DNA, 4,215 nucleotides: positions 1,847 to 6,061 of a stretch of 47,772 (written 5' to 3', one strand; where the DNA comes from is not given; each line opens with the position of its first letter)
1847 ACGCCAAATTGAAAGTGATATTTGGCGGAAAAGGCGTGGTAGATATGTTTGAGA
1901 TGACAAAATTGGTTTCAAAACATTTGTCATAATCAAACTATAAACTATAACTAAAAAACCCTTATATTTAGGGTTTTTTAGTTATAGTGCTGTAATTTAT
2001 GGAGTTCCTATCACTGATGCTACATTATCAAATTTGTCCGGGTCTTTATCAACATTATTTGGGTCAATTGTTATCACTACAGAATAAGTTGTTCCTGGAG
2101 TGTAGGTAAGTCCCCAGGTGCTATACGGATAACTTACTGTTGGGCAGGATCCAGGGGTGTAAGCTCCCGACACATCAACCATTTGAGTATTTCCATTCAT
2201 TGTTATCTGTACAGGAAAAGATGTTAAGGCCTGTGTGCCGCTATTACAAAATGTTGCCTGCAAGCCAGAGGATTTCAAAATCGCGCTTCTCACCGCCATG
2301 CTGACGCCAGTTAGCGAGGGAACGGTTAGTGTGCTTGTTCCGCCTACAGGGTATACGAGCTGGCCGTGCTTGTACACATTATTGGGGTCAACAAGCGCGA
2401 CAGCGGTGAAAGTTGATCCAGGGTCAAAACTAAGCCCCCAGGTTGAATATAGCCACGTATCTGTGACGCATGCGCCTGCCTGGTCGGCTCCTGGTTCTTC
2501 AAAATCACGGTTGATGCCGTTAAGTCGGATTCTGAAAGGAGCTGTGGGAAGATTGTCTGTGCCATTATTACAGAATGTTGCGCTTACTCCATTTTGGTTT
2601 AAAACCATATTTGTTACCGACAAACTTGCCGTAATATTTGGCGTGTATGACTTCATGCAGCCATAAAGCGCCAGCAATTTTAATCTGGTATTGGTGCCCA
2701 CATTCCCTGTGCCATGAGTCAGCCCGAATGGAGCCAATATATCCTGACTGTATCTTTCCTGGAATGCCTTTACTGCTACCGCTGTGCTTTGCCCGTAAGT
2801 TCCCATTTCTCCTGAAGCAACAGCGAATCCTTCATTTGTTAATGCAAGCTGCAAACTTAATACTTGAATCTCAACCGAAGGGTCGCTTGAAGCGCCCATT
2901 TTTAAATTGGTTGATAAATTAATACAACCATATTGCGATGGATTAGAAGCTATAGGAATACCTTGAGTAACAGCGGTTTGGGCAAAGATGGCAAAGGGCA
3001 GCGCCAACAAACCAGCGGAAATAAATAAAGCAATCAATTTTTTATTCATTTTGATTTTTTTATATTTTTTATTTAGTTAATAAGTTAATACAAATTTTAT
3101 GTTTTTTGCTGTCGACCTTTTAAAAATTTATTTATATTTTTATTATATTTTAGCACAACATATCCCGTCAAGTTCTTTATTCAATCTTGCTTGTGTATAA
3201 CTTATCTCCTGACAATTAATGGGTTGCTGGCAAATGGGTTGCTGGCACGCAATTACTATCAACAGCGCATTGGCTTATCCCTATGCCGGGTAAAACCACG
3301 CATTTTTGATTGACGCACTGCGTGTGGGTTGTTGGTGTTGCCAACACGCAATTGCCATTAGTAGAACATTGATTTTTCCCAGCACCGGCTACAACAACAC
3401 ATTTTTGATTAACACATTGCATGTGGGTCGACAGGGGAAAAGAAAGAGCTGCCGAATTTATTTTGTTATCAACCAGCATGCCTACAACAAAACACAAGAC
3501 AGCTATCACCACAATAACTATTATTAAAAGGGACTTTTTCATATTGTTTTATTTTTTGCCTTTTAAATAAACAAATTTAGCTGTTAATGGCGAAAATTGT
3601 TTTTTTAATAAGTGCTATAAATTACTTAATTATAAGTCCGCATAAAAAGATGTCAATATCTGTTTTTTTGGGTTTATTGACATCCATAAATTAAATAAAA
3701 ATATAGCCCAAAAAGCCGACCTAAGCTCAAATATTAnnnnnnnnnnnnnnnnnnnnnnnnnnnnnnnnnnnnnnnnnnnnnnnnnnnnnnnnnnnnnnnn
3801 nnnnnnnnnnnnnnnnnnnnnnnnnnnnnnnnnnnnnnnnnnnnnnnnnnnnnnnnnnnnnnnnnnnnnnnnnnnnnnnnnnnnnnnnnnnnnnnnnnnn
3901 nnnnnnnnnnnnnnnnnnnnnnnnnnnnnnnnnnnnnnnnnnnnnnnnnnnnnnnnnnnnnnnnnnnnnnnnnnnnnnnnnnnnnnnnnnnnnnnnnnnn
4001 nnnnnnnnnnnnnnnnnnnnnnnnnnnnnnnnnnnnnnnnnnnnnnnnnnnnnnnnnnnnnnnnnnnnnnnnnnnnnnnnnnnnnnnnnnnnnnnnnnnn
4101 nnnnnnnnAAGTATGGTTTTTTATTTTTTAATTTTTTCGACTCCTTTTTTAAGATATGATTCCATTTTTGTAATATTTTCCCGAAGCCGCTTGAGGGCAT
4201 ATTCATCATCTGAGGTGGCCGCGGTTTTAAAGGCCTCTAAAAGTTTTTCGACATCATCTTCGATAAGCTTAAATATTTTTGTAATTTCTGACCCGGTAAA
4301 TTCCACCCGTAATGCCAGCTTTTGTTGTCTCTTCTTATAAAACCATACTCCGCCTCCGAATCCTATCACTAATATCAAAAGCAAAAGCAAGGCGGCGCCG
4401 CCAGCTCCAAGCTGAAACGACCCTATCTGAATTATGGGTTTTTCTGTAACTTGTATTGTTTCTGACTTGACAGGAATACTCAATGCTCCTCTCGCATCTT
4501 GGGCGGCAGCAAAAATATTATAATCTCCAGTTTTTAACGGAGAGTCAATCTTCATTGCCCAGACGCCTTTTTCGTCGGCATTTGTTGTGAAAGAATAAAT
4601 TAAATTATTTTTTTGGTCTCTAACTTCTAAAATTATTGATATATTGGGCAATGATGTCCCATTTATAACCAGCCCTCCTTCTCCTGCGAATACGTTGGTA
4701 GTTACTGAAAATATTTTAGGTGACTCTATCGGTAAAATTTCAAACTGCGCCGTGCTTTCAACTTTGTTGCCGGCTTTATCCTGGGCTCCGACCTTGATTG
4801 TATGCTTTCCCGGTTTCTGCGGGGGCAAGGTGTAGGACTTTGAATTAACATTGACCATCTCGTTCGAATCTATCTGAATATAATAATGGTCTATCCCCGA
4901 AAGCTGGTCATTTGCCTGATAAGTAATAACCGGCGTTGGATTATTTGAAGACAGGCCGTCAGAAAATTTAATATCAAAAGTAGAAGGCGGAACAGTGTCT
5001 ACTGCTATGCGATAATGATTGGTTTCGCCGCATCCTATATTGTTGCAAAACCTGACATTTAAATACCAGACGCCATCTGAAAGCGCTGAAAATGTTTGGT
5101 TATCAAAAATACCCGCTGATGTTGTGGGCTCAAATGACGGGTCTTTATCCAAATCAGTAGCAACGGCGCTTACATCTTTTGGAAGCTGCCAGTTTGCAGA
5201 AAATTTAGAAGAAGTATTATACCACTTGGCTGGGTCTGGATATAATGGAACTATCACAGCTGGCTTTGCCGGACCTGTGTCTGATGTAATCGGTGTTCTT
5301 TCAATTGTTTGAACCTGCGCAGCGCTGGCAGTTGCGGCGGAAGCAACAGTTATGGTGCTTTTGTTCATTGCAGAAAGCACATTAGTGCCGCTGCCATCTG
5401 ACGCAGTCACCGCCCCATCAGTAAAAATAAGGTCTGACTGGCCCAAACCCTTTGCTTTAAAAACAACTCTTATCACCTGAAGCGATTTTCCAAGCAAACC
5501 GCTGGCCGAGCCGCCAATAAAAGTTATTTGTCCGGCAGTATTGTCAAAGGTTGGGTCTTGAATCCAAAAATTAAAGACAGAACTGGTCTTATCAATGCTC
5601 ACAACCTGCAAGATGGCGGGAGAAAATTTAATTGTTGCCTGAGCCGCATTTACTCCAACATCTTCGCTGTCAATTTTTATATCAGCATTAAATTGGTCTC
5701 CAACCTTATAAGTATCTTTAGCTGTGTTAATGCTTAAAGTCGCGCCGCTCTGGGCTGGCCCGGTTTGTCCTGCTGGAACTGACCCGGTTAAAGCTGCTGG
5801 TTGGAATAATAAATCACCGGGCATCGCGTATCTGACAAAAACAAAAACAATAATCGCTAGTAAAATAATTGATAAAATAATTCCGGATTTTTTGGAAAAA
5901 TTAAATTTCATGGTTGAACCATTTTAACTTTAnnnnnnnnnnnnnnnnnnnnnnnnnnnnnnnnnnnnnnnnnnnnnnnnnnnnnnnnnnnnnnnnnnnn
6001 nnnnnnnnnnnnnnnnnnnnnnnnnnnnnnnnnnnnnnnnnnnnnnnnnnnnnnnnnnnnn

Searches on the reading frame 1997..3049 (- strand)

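Call 7: search_protein_families(library=pfam, proteins=[window:1997-3049:-], max_evalue=0.001)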
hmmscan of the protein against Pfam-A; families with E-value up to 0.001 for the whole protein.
window:1997-3049:- (350 aa): 2 families
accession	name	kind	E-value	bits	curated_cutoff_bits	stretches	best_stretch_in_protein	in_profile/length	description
PF01471.23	PG_binding_1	-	9.2e-05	23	23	1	62-100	4-41/57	Putative peptidoglycan binding domain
PF07705.17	CARDB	-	0.00022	21.8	22.7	0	259-345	19-100/101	CARDB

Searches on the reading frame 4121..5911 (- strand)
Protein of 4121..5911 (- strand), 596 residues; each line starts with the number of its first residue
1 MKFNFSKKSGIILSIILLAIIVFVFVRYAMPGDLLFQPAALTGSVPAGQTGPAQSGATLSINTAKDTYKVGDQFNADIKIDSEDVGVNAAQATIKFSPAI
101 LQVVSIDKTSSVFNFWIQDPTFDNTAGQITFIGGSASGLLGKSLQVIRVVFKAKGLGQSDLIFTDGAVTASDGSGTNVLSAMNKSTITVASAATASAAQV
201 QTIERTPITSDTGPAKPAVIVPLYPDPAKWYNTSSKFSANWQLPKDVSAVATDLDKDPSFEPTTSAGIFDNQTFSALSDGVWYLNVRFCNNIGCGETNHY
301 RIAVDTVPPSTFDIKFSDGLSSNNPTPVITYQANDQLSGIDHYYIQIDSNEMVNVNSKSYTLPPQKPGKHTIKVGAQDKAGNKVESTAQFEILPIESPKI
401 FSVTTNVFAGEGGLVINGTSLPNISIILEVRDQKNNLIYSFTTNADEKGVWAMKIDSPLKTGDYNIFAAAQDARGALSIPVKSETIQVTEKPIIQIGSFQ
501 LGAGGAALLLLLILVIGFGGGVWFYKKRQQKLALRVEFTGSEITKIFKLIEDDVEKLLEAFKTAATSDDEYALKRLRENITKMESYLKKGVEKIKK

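Call 7: search_protein_families(library=pfam, proteins=[window:4121-5911:-], max_evalue=0.001)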
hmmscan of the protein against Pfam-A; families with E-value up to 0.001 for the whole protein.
window:4121-5911:- (596 aa): 4 families
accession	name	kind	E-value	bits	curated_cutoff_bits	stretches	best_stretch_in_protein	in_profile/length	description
PF19077.6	Big_13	-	3.3e-10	40.8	27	0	418-476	33-89/102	Bacterial Ig-like domain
PF00963.24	Cohesin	-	4.4e-09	37.1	24.1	1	58-189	2-139/139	Cohesin domain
PF17936.7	Big_6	-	0.00021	21.9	27.6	0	406-482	7-78/83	Bacterial Ig domain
PF13860.13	FlgD_ig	-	0.00066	20.1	27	0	428-472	27-77/79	FlgD Ig-like domain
